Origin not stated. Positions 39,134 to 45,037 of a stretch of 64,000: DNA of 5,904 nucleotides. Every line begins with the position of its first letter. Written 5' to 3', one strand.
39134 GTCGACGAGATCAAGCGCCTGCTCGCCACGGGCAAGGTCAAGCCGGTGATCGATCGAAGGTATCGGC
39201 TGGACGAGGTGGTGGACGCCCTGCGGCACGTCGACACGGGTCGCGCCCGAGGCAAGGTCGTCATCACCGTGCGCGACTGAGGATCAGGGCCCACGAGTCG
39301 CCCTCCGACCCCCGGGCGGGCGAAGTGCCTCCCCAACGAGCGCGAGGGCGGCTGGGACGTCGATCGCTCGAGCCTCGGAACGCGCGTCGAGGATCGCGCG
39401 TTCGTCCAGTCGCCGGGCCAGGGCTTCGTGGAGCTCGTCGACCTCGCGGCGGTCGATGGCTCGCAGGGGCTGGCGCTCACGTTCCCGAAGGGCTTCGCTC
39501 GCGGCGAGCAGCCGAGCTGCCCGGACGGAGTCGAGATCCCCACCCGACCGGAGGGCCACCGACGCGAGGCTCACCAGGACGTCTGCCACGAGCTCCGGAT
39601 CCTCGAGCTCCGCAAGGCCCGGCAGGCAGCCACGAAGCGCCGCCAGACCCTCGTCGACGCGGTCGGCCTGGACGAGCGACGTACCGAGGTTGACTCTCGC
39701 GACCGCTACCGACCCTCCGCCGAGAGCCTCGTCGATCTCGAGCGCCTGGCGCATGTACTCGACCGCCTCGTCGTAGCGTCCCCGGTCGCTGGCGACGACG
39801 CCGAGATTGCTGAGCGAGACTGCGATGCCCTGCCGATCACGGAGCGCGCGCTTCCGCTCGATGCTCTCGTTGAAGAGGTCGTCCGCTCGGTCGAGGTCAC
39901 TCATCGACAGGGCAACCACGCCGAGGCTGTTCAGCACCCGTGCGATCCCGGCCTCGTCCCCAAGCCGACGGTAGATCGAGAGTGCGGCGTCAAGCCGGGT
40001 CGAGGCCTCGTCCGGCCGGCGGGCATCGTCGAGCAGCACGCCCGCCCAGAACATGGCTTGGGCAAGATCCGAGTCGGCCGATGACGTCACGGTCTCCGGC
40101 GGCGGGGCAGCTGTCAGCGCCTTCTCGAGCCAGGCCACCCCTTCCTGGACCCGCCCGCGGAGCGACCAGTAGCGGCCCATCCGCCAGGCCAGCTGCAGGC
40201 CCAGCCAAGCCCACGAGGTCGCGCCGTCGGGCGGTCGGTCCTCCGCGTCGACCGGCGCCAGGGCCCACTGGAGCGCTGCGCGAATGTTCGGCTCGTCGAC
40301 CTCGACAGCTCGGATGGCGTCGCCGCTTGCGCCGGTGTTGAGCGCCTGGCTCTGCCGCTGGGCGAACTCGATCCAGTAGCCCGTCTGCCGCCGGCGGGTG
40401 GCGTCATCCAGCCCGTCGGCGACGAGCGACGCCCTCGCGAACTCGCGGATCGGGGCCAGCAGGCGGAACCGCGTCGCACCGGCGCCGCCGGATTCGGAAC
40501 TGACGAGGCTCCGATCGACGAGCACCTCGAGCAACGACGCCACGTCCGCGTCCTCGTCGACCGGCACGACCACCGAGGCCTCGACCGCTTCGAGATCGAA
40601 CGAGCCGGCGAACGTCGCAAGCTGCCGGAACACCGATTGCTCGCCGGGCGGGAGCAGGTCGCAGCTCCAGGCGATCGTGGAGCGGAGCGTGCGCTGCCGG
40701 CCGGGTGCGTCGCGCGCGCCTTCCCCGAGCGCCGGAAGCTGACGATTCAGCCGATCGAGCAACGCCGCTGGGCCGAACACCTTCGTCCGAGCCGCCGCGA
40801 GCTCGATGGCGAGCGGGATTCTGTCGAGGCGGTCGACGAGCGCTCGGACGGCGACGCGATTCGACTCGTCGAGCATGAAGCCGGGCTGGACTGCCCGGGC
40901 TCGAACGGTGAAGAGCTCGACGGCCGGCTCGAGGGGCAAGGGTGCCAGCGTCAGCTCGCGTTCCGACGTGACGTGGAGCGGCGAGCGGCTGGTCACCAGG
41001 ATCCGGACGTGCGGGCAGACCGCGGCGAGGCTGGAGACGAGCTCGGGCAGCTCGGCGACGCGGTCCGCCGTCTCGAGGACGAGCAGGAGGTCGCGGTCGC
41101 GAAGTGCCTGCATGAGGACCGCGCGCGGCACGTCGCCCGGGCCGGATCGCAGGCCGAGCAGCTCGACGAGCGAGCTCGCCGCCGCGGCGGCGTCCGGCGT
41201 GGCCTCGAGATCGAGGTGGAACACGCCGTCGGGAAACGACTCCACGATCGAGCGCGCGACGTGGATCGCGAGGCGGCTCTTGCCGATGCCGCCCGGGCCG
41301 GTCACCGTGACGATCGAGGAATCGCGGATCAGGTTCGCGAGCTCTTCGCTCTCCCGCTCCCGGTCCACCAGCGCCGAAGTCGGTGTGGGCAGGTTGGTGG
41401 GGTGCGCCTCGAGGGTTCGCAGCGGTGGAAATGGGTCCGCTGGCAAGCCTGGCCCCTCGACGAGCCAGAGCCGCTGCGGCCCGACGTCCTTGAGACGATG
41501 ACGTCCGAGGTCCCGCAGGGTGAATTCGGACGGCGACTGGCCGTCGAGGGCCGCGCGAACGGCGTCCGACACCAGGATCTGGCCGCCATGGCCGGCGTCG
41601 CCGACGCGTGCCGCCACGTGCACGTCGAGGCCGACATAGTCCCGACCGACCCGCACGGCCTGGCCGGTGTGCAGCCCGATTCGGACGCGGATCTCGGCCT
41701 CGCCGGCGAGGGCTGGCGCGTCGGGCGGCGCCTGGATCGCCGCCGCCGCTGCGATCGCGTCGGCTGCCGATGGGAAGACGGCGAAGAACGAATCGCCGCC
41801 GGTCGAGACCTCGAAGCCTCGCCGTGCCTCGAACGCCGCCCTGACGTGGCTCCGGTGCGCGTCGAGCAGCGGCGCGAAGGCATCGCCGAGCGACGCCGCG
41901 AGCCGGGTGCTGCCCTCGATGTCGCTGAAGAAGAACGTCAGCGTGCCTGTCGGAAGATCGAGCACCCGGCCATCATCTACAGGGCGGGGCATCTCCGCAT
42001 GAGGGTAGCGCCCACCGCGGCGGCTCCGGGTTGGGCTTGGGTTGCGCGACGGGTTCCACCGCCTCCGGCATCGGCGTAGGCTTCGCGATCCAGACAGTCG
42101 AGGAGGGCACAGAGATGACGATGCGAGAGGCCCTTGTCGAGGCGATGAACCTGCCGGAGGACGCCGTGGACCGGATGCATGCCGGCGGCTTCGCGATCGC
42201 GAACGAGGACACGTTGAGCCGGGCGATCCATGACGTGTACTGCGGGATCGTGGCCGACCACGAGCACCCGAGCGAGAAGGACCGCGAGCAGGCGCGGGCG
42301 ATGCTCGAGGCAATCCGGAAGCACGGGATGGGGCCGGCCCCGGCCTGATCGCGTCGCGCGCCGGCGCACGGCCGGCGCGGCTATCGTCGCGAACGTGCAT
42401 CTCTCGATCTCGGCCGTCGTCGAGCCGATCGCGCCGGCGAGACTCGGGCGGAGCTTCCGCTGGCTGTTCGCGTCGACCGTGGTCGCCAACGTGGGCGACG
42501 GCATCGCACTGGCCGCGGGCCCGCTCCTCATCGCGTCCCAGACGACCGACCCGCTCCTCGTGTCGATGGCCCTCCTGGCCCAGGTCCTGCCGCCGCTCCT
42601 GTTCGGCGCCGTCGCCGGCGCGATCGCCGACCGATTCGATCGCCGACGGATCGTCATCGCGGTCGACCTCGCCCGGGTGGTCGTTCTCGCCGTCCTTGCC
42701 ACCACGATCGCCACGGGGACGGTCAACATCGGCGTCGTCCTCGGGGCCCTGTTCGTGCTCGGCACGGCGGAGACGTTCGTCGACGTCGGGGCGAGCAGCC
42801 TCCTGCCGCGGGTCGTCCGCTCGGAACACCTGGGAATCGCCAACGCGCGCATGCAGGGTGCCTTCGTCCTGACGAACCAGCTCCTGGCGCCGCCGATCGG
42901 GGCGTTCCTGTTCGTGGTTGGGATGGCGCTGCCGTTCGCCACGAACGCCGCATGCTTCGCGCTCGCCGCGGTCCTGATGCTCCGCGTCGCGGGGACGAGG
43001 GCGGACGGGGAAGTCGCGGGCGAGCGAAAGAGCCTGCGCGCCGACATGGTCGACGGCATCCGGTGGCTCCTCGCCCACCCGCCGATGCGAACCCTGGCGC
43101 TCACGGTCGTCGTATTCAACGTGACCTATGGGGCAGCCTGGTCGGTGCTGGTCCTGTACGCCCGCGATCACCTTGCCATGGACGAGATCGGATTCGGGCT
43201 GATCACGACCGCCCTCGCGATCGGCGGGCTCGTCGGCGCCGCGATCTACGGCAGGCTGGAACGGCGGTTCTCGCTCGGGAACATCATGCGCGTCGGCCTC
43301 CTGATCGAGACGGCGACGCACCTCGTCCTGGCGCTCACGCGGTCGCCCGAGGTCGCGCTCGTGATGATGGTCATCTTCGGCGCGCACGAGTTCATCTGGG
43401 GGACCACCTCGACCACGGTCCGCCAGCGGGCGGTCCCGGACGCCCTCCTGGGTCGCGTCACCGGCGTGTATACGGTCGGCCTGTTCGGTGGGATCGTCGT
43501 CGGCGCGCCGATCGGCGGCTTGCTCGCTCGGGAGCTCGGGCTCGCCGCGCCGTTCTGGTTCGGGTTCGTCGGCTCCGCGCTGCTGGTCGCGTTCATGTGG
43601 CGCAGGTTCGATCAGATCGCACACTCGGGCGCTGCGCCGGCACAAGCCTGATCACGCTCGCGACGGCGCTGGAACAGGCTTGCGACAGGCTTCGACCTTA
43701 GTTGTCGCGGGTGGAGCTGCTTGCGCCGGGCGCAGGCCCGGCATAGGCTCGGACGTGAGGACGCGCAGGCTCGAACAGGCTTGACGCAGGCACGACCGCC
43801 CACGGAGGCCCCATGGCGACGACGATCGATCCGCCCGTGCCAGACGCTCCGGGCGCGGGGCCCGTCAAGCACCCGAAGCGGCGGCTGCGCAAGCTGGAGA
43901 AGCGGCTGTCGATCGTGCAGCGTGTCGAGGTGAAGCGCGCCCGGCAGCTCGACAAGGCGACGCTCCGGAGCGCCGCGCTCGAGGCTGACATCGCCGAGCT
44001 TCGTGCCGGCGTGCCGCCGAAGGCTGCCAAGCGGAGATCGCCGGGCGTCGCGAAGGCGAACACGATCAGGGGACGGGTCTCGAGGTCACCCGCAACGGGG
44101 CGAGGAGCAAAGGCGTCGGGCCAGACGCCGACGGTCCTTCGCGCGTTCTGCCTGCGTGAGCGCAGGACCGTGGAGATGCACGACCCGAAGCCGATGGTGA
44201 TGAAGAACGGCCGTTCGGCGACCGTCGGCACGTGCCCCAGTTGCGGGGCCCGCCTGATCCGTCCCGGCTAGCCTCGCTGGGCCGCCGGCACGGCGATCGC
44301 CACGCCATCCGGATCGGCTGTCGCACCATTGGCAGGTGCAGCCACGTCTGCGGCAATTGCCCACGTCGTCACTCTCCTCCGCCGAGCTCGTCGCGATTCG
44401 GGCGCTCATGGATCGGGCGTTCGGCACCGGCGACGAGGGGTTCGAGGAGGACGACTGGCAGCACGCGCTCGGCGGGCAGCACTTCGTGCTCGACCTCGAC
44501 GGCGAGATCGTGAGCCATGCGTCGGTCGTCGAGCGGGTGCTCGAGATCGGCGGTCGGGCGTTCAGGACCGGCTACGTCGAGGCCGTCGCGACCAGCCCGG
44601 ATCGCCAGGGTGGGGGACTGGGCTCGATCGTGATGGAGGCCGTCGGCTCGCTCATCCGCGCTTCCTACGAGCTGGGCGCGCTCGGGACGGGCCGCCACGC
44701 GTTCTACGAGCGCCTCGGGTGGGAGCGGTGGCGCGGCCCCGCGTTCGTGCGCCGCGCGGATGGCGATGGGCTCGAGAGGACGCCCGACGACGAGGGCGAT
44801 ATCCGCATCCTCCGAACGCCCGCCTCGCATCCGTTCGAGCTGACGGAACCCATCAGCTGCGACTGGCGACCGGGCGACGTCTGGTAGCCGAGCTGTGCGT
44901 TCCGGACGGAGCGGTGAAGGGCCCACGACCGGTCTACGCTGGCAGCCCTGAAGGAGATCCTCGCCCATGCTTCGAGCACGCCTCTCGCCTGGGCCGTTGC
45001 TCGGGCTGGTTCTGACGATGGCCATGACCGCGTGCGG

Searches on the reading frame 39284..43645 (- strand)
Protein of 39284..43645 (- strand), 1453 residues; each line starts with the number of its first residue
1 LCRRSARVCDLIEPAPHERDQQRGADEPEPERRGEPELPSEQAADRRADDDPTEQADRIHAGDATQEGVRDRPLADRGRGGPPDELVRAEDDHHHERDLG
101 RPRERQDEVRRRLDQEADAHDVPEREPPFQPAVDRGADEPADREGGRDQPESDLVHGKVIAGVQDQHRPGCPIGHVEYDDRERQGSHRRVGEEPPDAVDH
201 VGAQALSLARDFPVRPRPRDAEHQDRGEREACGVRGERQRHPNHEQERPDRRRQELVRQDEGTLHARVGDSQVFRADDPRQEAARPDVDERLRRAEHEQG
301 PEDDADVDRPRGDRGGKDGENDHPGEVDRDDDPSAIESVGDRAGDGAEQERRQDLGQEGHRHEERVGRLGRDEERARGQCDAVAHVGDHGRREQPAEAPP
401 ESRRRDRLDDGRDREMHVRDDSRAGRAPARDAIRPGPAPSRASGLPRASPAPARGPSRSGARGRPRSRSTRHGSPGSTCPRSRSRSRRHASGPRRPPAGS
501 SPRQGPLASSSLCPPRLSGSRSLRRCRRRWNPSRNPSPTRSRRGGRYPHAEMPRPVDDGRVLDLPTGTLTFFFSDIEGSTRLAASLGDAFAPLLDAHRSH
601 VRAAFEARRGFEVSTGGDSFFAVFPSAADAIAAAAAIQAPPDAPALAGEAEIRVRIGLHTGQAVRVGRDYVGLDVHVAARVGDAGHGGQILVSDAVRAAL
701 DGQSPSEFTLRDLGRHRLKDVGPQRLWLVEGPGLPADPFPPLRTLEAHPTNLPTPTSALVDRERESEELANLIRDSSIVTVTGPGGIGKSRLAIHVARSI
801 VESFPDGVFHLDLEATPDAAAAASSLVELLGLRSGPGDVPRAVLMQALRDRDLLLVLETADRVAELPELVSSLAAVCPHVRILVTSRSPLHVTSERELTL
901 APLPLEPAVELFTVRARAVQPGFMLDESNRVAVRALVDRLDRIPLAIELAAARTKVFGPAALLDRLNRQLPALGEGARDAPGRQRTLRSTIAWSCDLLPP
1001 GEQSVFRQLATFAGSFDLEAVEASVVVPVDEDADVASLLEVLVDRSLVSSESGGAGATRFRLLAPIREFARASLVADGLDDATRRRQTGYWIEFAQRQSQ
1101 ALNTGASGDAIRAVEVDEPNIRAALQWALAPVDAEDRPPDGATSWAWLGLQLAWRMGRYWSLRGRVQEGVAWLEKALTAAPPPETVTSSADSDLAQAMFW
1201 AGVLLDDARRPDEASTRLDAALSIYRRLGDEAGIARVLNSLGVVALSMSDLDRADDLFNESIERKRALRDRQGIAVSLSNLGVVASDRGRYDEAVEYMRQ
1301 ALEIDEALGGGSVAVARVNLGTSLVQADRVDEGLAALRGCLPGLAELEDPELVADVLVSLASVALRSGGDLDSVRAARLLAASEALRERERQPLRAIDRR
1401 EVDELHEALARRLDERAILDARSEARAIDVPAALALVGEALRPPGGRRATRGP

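Call 6: search_protein_families(library=pfam, proteins=[window:39284-43645:-], max_evalue=0.1)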
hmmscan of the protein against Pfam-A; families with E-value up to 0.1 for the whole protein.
window:39284-43645:- (1453 aa): 19 families
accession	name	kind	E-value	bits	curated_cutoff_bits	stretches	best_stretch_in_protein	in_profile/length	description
PF13424.12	TPR_12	-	7.3e-22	77.8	30.1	3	1274-1338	2-69/77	Tetratricopeptide repeat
PF13374.12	TPR_10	-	2.3e-12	46.9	27.5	1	1275-1304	2-31/42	Tetratricopeptide repeat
PF07719.23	TPR_2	-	4.6e-12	45.5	27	1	1277-1306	3-32/34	Tetratricopeptide repeat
PF00211.25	Guanylate_cyc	-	6.7e-12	45.8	21.9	1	567-729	7-181/183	Adenylate and Guanylate cyclase catalytic domain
PF13181.12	TPR_8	-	1.7e-09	37.5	25.7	1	1278-1306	4-32/34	Tetratricopeptide repeat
PF00515.34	TPR_1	-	1.3e-08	34.7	27.8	1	1275-1306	1-32/34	Tetratricopeptide repeat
PF13176.12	TPR_7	-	8.5e-07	29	27.9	1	1277-1308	1-32/36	Tetratricopeptide repeat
PF13191.12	AAA_16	-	4.8e-06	27.6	32.6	1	759-871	2-96/167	AAA ATPase domain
PF13401.12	AAA_22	-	0.00045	21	27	1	775-868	4-102/130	AAA domain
PF13481.12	AAA_25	-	0.001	19.2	27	1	769-806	26-65/195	AAA domain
PF07721.20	TPR_4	-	0.004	18.1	27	0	1275-1296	1-22/26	Tetratricopeptide repeat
PF01637.24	ATPase_2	-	0.0065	16.7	33.2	1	760-814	2-58/225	ATPase domain predominantly from Archaea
PF05729.18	NACHT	-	0.01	16.1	26.7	1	778-889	2-131/167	NACHT domain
PF00931.28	NB-ARC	-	0.013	15.2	23.5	1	774-888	16-137/248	NB-ARC domain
PF17874.7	TPR_MalT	-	0.015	15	45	0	1237-1305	42-110/336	MalT-like TPR region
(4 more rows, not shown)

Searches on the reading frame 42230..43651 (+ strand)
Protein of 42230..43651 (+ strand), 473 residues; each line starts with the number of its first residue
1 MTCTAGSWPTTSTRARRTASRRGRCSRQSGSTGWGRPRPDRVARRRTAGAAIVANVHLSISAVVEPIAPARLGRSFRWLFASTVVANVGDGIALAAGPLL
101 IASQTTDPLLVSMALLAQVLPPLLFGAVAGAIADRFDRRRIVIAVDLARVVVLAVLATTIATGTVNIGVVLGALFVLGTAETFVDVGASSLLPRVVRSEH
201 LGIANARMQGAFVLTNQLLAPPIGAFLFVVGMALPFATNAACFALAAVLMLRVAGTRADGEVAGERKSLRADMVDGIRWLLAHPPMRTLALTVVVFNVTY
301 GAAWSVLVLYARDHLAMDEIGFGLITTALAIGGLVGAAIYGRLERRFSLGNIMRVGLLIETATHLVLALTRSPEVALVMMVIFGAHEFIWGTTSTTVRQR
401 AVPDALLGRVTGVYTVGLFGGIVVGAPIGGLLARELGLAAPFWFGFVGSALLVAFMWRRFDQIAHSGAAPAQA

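Call 42: search_protein_families(library=pfam, proteins=[window:42230-43651:+], max_evalue=0.001)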
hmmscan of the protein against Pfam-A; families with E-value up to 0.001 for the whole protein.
window:42230-43651:+ (473 aa): 3 families
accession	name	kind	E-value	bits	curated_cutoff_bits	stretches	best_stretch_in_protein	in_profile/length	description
PF07690.21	MFS_1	-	2.5e-36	125.8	33.4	2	79-416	1-337/347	Major Facilitator Superfamily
PF05977.19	MFS_3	-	6.7e-34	117.7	27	1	67-446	4-380/524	Transmembrane secretion effector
PF13347.12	MFS_2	-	1.4e-08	34.2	27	1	154-384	83-325/427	MFS/sugar transport protein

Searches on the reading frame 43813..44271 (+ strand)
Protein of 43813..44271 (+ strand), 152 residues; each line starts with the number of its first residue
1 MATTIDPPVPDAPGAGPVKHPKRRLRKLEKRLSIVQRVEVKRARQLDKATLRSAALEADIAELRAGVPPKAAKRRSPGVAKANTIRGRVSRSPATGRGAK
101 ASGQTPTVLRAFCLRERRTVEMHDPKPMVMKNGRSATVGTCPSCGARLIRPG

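Call 42: search_protein_families(library=pfam, proteins=[window:43813-44271:+], max_evalue=0.001)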
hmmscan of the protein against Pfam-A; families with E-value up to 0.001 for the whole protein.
window:43813-44271:+ (152 aa): 1 family
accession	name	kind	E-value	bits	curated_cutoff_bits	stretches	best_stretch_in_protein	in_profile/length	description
PF18930.5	DUF5679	-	2.8e-09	37.4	27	1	113-148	2-37/40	Domain of unknown function (DUF5679)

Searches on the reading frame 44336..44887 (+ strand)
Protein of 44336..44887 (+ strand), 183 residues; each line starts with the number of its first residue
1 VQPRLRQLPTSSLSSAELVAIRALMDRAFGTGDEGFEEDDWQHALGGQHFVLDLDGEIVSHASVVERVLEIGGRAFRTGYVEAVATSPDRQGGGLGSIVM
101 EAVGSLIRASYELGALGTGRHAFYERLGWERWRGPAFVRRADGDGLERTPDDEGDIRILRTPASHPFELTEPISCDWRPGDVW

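Call 42: search_protein_families(library=pfam, proteins=[window:44336-44887:+], max_evalue=0.001)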
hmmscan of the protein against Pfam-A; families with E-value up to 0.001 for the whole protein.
window:44336-44887:+ (183 aa): 3 families
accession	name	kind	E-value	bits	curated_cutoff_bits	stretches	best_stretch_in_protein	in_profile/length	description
PF13527.13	Acetyltransf_9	-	4.2e-11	43.4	25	1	13-130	5-125/127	Acetyltransferase (GNAT) domain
PF00583.31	Acetyltransf_1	-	4.1e-08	33.9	20.7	1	36-129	19-116/116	Acetyltransferase (GNAT) family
PF13508.13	Acetyltransf_7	-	6.3e-08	33.3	27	1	47-130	3-83/84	Acetyltransferase (GNAT) domain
